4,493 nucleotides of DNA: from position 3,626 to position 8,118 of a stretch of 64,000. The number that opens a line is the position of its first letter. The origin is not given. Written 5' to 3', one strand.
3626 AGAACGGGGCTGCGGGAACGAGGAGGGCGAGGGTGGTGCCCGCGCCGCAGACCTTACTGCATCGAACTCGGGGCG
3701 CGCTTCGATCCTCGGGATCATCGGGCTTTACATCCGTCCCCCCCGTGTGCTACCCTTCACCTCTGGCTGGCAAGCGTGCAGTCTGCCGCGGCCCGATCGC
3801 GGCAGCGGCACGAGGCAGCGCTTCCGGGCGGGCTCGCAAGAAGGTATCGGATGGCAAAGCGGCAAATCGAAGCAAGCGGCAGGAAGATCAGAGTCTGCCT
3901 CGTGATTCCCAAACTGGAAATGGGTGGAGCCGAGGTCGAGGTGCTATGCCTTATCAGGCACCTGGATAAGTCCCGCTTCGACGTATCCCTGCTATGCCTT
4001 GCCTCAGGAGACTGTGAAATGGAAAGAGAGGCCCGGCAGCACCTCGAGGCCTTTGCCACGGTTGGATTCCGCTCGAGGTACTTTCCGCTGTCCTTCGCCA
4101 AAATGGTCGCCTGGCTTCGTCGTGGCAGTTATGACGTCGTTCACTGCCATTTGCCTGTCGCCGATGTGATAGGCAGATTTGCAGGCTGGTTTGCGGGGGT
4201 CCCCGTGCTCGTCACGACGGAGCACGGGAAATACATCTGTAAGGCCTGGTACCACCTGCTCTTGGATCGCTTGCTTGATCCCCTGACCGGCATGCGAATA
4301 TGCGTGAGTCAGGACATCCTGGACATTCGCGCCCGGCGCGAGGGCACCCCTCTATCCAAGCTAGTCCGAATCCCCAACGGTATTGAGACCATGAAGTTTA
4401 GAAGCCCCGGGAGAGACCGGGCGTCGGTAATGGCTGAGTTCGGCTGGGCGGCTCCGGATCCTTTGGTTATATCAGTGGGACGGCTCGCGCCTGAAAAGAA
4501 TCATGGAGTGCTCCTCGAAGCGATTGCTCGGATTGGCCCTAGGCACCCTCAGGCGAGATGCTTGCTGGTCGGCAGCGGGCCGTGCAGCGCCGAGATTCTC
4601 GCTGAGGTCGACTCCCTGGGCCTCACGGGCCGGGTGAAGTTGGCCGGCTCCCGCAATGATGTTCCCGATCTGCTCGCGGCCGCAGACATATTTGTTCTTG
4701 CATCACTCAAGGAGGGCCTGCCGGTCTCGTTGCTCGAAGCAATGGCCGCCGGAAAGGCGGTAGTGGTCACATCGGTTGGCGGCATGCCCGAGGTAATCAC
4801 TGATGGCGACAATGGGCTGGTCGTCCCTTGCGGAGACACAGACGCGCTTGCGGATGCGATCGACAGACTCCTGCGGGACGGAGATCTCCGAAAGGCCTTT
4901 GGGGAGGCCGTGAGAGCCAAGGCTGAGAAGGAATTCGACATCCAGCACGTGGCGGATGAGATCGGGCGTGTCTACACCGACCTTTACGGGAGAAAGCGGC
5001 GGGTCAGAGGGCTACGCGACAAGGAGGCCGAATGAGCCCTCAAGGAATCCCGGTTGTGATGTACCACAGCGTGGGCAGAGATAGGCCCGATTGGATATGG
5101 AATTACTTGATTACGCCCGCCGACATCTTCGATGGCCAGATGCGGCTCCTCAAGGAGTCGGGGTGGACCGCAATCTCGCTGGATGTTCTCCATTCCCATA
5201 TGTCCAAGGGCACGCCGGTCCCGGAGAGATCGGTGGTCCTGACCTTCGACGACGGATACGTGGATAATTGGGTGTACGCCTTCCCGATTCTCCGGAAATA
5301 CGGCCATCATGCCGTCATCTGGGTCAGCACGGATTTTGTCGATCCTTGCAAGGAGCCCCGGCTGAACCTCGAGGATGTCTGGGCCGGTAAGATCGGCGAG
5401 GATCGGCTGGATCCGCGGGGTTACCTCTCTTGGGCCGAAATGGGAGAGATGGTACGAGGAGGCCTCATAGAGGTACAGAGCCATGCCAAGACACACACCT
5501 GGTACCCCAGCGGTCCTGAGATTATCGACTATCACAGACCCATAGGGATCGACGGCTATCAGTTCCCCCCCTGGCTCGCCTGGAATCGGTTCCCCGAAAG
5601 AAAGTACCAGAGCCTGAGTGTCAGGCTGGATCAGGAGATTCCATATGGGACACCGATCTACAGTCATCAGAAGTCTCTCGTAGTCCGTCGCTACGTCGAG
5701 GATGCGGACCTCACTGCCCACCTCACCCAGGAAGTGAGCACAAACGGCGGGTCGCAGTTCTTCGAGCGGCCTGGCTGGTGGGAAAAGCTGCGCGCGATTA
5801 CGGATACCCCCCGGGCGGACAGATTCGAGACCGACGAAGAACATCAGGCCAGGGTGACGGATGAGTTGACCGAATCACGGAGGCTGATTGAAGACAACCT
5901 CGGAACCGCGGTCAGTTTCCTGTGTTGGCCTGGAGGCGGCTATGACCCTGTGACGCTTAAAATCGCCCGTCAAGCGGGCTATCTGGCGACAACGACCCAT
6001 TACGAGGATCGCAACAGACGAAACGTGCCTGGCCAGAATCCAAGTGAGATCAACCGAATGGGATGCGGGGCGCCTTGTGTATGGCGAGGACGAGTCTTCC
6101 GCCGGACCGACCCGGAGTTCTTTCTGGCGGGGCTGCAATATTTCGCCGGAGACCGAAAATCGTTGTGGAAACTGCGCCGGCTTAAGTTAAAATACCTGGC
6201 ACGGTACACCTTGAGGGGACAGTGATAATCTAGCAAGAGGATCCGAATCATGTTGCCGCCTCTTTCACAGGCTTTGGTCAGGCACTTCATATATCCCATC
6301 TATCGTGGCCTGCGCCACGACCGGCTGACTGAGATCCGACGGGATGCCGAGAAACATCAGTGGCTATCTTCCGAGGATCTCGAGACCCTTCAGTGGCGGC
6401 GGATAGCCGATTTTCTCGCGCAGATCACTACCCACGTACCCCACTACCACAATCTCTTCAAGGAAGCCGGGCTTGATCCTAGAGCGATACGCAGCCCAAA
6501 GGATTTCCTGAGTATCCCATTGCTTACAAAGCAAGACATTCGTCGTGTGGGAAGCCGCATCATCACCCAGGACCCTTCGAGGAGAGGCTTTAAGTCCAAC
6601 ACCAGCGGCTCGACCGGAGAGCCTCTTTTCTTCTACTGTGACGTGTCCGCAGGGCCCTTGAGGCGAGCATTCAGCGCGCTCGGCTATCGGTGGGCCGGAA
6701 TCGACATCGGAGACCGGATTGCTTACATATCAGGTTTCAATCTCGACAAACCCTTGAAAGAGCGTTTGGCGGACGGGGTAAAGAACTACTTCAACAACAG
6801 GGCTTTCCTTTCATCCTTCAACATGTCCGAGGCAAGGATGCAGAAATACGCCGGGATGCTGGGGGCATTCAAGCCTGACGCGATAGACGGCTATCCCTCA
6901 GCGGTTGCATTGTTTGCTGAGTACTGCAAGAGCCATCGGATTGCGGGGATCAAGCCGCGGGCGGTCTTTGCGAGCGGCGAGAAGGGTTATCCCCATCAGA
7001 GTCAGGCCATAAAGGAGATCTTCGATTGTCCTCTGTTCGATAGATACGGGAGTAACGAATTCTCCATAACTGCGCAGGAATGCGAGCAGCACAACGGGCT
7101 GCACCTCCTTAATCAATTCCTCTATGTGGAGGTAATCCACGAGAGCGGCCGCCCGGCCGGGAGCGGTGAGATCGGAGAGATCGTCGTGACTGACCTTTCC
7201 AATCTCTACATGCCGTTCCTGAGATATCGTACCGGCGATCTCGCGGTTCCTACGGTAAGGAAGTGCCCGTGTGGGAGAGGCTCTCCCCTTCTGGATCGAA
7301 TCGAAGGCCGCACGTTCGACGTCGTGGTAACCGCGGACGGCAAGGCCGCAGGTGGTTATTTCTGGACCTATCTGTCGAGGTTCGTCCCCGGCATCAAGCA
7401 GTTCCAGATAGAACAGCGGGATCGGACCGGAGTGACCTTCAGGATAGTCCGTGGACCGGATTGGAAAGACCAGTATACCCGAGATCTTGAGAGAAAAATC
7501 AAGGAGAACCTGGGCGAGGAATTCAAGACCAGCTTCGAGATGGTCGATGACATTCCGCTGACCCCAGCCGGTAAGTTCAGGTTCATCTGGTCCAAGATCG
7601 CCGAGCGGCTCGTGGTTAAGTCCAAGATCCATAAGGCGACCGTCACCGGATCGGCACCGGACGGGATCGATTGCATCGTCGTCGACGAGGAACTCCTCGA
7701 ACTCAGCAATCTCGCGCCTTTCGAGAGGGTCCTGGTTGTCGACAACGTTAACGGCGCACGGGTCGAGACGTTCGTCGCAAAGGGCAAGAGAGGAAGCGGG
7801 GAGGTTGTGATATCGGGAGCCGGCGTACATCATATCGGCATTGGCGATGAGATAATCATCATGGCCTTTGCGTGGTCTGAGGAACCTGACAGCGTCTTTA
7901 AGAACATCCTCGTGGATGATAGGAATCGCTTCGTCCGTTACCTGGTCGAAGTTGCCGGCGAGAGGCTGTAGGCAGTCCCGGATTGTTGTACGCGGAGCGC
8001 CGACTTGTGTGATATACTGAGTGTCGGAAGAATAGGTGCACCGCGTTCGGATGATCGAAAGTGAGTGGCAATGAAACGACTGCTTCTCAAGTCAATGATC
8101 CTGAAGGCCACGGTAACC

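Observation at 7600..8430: Two PanD paralogues with reciprocal active-site losses: a probable obligate heteromeric pyruvoyl decarboxylase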

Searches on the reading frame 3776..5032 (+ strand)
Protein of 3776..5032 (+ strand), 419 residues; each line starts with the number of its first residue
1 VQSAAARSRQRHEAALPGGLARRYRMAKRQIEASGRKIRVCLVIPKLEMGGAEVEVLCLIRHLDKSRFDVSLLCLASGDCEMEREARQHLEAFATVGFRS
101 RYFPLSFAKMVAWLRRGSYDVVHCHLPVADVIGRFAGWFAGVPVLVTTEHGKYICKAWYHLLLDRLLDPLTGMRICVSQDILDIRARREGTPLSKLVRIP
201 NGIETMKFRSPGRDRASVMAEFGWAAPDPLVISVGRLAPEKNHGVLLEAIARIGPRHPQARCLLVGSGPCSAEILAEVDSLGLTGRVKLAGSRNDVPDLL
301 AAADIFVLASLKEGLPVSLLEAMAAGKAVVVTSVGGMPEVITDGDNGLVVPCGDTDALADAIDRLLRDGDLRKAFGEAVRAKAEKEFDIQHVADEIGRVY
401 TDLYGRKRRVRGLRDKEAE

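Call 3: search_protein_families(library=pfam, proteins=[window:3776-5032:+], max_evalue=0.01)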
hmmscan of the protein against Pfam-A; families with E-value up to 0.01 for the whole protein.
window:3776-5032:+ (419 aa): 7 families
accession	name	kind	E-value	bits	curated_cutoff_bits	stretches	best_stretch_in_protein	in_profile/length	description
PF00534.26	Glycos_transf_1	-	4.3e-44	150.5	26.4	1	220-380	7-170/172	Glycosyl transferases group 1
PF13692.12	Glyco_trans_1_4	-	3.2e-41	141.4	27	1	229-368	2-142/142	Glycosyl transferases group 1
PF13439.12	Glyco_transf_4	-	1e-20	74.9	28.5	1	49-205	1-168/170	Glycosyltransferase Family 4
PF13579.12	Glyco_trans_4_4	-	2.5e-13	51.1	29.7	1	50-202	1-158/158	Glycosyl transferase 4-like domain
PF13524.12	Glyco_trans_1_2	-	2.3e-10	41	25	1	277-396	8-142/144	Glycosyl transferase-like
PF20706.3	GT4-conflict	-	3.8e-06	26.6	26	1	233-394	202-383/385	Family 4 Glycosyltransferase in conflict systems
PF13477.12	Glyco_trans_4_2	-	8.5e-06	26.4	23.4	1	56-152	13-109/139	Glycosyl transferase 4-like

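Call 4: search_protein_families(library=ncbifam, proteins=[window:3776-5032:+], max_evalue=0.01)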
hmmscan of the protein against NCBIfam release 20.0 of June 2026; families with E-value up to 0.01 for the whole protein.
window:3776-5032:+ (419 aa): 41 families (the best 25 are shown)
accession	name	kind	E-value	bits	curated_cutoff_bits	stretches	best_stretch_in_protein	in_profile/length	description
TIGR03088.1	stp2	hypoth_equivalog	2.3e-63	214.5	409.05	1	39-402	3-372/374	TIGR03088 family PEP-CTERM/XrtA system glycosyltransferase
NF041876.1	EPS_EpsE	equivalog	1.2e-35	123.6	400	1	227-395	212-388/389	exopolysaccharide biosynthesis GT4 family glycosyltransferase EpsE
TIGR03999.1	thiol_BshA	equivalog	1.6e-33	116.2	273.7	1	193-403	166-373/375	N-acetyl-alpha-D-glucosaminyl L-malate synthase BshA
TIGR02149.1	glgA_Coryne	subfamily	8.8e-31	107.4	302.4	1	191-402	166-389/391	glycogen synthase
TIGR03449.1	mycothiol_MshA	equivalog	2.5e-26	92.5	462.5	1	197-403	191-403/406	D-inositol-3-phosphate glycosyltransferase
TIGR04063.1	stp3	hypoth_equivalog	3.6e-25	88.7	442.05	1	187-403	175-395/397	TIGR04063 family PEP-CTERM/XrtA system glycosyltransferase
NF050063.1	ProtGlycPglJ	equivalog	6.3e-24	84.9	500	1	228-395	194-358/363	N-acetylgalactosamine-N,N'-diacetylbacillosaminyl-diphospho-undecaprenol 4-alpha-N-acetylgalactosaminyltransferase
NF047684.1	TeichurnBiosyTuaC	equivalog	1.6e-23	83.3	550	1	195-403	186-389/391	teichuronic acid biosynthesis protein TuaC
NF053787.1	GlcN_PG_synth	equivalog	1.4e-22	80.1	480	1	198-404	168-360/361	N-acetylglucosaminyl phosphatidylglycerol synthase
TIGR04047.1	MSMEG_0565_glyc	hypoth_equivalog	3.1e-21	75.9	259.85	1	174-383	142-355/373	MSMEG_0565 family glycosyltransferase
NF050056.1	ProtGlycPglH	equivalog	4.5e-21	75.3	600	1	229-395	180-345/354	GalNAc-alpha-(1->4)-GalNAc-alpha-(1->3)-diNAcBac-PP-undecaprenol alpha-1,4-N-acetyl-D-galactosaminyltransferase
NF011726.0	PRK15179.1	equivalog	2.6e-20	72.3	733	1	109-393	391-684/694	Vi polysaccharide biosynthesis protein TviE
NF038229.1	Glyco4_Geo_Pelo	equivalog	3.7e-19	68.9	400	1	193-403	132-336/338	GPMC system family 4 glycosyltransferase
NF038011.1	PelF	equivalog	7.1e-19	68.2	100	1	185-395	271-484/489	GT4 family glycosyltransferase PelF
NF047880.1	glyco_SdgA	exception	6e-18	64.7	800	1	231-385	318-473/488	serine-aspartate repeat adhesin O-glycosyltransferase SdgA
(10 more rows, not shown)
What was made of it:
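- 3776..5035 (+): GT4 glycosyltransferase, first gene of the conserved four-gene module. The best NCBIfam hit is the PEP-CTERM/XrtA GT4 family TIGR03088, below its cut-off (calls 3, 4).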

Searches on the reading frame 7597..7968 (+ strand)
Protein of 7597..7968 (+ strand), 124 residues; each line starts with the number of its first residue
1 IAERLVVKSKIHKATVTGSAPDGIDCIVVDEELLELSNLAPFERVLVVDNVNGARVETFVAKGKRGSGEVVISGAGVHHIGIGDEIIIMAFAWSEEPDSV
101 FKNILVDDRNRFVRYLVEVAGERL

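Call 63: search_protein_representatives(protein=window:7597-7968:+)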
Query: 124 residues. Proteins with E-value up to 0.001 (for the whole library): 1947; up to 1e-10: 401; up to 1e-30: 2. The best 150 are listed.
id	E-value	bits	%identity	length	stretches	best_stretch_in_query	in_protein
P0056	9.0e-36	138.9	56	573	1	1-123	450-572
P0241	1.5e-32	128.5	55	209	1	1-119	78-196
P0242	1.9e-30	121.7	53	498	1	2-123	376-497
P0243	3.3e-30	121.0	62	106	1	24-122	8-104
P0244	1.9e-27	112.1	51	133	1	6-117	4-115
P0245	4.2e-26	107.7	53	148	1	3-118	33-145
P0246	2.8e-25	105.1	48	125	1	4-118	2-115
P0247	2.2e-21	92.5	48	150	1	4-110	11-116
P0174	3.5e-21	91.9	47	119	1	3-115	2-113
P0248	4.5e-21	91.5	49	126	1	4-95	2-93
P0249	8.4e-21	90.6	45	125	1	3-117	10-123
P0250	3.1e-20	88.8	48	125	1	5-118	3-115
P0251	3.9e-20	88.5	49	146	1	6-97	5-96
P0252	3.9e-20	88.5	45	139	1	4-121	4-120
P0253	5.2e-20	88.1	47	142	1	4-116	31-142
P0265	6.3e-18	81.4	34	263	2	5-98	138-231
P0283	2.3e-16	76.3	44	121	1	3-112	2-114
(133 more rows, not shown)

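Call 67: find_encoding_contigs(protein=P0265, flank=5000, max_places=3)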
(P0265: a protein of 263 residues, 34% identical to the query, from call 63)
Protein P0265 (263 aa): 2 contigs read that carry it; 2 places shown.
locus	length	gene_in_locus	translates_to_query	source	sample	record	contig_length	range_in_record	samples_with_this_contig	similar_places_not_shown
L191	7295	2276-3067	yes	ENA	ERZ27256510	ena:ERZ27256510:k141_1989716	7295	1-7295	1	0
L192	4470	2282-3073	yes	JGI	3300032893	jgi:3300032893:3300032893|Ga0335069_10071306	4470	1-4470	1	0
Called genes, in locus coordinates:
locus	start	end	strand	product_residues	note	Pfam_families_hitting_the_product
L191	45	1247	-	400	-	-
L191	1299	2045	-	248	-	PF18914:DUF5666 (weak)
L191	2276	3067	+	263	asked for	PF02261:Asp_decarbox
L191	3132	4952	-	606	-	PF00578:AhpC-TSA, PF08534:Redoxin, PF13905:Thioredoxin_8, PF17991:Thioredoxin_10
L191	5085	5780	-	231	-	PF00702:Hydrolase, PF13419:HAD_2, PF13242:Hydrolase_like (weak)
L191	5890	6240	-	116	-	-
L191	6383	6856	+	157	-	PF12802:MarR_2 (faint), PF01047:MarR (faint), PF13463:HTH_27 (weak)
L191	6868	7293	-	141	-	PF00293:NUDIX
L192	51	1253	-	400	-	-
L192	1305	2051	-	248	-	PF18914:DUF5666 (weak)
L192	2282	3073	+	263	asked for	PF02261:Asp_decarbox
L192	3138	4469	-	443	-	?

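Call 68: find_encoding_contigs(protein=P0283, flank=5000, max_places=3)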
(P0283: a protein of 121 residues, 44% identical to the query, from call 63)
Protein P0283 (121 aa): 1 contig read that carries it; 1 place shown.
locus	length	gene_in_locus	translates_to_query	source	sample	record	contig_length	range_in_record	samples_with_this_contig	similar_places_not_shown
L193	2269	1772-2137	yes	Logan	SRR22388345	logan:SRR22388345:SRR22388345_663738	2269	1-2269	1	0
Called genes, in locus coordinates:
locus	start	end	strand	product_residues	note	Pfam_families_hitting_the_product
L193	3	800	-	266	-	?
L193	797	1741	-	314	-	PF07991:KARI_N, PF01450:KARI_C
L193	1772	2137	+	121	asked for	PF02261:Asp_decarbox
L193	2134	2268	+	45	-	?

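Call 70: find_homologous_proteins(query=P0265, max_evalue=0.00001)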
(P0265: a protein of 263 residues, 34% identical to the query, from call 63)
Query P0265 (263 aa): 15 proteins with E <= 0.00001 among 4360 candidates.
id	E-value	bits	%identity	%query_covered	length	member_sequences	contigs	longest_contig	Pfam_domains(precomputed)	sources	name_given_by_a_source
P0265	3.3e-174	596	100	100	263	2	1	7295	PF02261.23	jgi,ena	-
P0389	2.3e-114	399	69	100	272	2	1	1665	PF02261.23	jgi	jgi:aspartate 1-decarboxylase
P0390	3.6e-113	396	69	98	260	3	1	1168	PF02261.23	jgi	jgi:aspartate 1-decarboxylase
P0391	4.7e-112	392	65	100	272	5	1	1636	PF02261.23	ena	-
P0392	4.4e-111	389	67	97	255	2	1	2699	PF02261.23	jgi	jgi:aspartate 1-decarboxylase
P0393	5.1e-109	382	65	100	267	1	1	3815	PF02261.23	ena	-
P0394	8.6e-109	381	67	99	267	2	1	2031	PF02261.23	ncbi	-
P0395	6.9e-108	378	66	100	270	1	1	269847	PF02261.23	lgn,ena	-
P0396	5.7e-106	372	64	100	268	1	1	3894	PF02261.23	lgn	-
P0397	6.1e-104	365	65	100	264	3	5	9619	PF02261.23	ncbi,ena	-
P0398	4.9e-103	362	64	98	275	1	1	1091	PF02261.23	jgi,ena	-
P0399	6.2e-103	362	62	98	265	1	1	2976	PF02261.23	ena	-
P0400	9.6e-102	358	64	95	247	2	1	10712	PF02261.23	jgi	jgi:aspartate 1-decarboxylase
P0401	2.8e-97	343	64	95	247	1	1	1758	PF02261.23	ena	-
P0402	2.6e-73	265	65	71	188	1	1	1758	PF02261.23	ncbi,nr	ncbi:MAG: aspartate 1-decarboxylase, partial [Patescibacteria group bacterium]|nr:aspartate 1-decarb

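Call 75: find_encoding_contigs(protein=P0395, flank=8000, max_places=2)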
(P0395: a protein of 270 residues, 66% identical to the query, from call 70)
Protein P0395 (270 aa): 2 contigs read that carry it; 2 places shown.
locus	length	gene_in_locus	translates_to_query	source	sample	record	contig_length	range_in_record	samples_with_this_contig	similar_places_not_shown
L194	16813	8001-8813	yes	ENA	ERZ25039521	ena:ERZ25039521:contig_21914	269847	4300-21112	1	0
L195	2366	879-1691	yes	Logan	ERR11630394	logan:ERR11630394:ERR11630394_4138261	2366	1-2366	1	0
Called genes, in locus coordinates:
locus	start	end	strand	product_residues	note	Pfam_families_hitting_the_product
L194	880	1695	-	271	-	PF18914:DUF5666 (faint)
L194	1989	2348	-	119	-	-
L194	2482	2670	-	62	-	-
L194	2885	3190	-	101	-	-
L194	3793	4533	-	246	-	-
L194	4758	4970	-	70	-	-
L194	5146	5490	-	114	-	PF08818:DUF1801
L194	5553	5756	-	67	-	PF09851:SHOCT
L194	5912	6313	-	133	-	PF00903:Glyoxalase, PF22677:Ble-like_N, PF18029:Glyoxalase_6 (weak)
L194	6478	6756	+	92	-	-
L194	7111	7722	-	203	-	-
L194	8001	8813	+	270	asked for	PF02261:Asp_decarbox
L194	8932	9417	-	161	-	PF10604:Polyketide_cyc2, PF08327:AHSA1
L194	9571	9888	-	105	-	PF12840:HTH_20, PF01022:HTH_5, PF12802:MarR_2 (weak), PF13412:HTH_24 (weak), PF08279:HTH_11 (weak)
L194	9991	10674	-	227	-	-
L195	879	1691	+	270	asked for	PF02261:Asp_decarbox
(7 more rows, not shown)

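Call 76: find_encoding_contigs(protein=P0400, flank=6000, max_places=2)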
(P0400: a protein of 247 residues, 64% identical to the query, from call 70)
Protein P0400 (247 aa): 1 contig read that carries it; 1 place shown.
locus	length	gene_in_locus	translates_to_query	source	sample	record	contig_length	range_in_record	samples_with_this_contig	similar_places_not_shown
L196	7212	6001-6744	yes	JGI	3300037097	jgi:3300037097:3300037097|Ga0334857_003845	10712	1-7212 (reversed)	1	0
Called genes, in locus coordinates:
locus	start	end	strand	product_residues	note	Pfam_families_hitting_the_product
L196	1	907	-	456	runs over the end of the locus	PF18019:Cas3_HD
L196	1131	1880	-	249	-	PF01061:ABC2_membrane, PF12698:ABC2_membrane_3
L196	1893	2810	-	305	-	PF00005:ABC_tran, PF02463:SMC_N (faint), PF13304:AAA_21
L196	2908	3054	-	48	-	-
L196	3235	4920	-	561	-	PF00682:HMGL-like, PF22615:IPMS_D2, PF08502:LeuA_dimer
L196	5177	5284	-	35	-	-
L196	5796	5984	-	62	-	-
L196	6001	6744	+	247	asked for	PF02261:Asp_decarbox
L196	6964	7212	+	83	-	?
